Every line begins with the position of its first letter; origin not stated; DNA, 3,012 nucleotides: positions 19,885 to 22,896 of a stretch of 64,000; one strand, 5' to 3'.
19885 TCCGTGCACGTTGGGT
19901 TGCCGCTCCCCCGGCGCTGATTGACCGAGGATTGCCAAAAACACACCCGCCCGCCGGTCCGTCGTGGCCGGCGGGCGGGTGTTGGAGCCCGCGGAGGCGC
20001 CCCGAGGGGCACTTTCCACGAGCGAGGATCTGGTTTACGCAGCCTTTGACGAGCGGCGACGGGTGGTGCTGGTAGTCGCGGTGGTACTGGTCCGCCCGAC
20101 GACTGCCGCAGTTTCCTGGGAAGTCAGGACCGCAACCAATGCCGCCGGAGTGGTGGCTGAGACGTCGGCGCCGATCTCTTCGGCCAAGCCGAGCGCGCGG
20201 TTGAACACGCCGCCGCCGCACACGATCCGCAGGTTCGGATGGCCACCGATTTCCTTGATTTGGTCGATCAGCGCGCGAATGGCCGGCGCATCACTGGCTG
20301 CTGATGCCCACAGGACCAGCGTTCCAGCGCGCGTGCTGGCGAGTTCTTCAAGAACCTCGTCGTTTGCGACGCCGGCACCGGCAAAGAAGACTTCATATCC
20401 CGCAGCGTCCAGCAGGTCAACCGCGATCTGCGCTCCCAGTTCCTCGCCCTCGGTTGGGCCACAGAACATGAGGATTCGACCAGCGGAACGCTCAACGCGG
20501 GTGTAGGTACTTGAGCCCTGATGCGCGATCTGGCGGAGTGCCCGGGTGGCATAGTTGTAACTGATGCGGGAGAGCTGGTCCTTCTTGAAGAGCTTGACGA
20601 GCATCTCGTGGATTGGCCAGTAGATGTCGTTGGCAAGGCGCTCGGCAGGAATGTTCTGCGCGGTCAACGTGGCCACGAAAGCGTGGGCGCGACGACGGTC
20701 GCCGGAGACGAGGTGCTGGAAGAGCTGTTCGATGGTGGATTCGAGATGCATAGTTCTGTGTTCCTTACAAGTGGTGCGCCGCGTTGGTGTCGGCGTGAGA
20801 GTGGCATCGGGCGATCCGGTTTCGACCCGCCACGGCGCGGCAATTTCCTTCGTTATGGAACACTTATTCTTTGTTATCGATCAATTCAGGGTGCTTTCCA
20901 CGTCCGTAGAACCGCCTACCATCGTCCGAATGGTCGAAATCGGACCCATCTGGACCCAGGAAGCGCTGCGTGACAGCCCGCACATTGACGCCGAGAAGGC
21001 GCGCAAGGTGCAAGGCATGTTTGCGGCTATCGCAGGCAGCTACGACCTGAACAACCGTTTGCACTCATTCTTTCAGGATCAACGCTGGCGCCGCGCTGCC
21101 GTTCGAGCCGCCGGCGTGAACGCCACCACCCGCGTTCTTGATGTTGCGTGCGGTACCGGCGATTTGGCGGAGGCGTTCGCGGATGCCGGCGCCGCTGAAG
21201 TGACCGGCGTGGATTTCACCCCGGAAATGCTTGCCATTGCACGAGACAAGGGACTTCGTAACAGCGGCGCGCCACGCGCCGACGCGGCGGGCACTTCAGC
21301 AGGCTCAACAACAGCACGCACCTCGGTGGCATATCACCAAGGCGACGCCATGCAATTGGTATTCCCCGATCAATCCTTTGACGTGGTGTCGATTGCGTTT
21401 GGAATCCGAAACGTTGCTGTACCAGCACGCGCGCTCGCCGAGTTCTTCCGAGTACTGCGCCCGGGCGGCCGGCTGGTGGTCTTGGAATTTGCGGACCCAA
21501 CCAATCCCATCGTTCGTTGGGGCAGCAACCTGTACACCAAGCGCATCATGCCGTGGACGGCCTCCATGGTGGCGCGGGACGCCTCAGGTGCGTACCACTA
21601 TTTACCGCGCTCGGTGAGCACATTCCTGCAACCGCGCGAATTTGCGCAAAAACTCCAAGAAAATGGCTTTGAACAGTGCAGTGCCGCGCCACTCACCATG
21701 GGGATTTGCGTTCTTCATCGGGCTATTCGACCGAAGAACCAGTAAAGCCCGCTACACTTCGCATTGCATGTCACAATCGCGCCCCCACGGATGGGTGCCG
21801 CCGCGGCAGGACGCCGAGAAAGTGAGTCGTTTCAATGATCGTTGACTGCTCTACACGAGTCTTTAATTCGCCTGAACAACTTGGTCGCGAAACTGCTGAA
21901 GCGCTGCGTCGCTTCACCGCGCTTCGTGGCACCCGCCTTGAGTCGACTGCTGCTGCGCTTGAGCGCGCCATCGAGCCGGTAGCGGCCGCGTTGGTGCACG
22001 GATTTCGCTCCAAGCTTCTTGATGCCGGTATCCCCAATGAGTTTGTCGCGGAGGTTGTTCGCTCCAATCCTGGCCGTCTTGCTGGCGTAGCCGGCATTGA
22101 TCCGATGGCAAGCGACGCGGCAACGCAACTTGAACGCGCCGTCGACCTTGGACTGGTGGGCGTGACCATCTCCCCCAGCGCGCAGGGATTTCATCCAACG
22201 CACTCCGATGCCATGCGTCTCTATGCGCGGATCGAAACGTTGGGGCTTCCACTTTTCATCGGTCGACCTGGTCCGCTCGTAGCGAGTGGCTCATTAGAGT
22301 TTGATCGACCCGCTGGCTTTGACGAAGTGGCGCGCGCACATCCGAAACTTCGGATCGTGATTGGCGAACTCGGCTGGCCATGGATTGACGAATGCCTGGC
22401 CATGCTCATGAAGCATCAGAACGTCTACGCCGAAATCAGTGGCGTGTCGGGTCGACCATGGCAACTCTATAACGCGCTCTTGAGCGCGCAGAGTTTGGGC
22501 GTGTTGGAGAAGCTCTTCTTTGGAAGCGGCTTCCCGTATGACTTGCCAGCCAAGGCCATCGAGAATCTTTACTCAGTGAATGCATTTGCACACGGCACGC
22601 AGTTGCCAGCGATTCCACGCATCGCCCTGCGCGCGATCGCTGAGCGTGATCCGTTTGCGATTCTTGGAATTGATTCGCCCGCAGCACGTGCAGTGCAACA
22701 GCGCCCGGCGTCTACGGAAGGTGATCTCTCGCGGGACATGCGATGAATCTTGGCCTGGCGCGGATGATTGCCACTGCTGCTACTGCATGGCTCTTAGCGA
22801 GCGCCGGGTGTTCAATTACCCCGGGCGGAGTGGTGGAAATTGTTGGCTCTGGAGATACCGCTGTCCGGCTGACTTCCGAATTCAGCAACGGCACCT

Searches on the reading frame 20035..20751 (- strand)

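Call 59: search_protein_families(library=pfam, proteins=[window:20035-20751:-], max_evalue=0.0001)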
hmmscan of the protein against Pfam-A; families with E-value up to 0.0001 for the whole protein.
window:20035-20751:- (238 aa): 1 family
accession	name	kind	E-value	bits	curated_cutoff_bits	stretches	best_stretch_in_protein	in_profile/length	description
PF02310.24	B12-binding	-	9.6e-10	38.8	32.1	1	92-197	2-107/121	B12 binding domain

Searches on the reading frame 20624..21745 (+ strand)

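Call 59: search_protein_families(library=pfam, proteins=[window:20624-21745:+], max_evalue=0.0001)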
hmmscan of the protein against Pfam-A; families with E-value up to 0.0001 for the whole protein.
window:20624-21745:+ (373 aa): 7 families
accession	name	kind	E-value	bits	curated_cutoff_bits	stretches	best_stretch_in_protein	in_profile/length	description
PF01209.24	Ubie_methyltran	-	2.5e-52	178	20.1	1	125-368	5-232/233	ubiE/COQ5 methyltransferase family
PF08241.18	Methyltransf_11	-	8.8e-23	81.2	21.2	1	172-286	1-95/95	Methyltransferase domain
PF13649.12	Methyltransf_25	-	1.2e-21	77.7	27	1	171-282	1-97/97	Methyltransferase domain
PF13847.12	Methyltransf_31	-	2e-15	57.2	27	1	168-290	4-113/145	Methyltransferase domain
PF13489.12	Methyltransf_23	-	2.3e-15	57.2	27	1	153-350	7-160/164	Methyltransferase domain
PF08242.18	Methyltransf_12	-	7.3e-13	49.5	30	1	172-284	1-98/98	Methyltransferase domain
PF07021.18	MetW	-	1.8e-06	28.2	21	0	234-313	56-131/193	Methionine biosynthesis protein MetW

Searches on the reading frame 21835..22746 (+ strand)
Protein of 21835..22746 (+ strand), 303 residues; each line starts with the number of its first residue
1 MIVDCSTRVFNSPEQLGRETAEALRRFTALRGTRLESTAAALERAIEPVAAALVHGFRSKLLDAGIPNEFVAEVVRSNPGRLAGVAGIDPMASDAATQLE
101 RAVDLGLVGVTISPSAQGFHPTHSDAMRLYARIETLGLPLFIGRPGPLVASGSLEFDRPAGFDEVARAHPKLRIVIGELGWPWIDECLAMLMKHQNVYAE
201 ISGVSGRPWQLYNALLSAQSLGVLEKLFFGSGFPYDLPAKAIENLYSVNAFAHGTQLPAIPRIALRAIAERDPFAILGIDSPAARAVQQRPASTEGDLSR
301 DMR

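Call 59: search_protein_families(library=pfam, proteins=[window:21835-22746:+], max_evalue=0.0001)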
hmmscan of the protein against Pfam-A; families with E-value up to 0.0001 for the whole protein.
window:21835-22746:+ (303 aa): 1 family
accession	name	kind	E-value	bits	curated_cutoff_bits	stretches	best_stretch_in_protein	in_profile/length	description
PF04909.20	Amidohydro_2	-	5.9e-26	92.3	26.4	1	64-248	63-262/289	Amidohydrolase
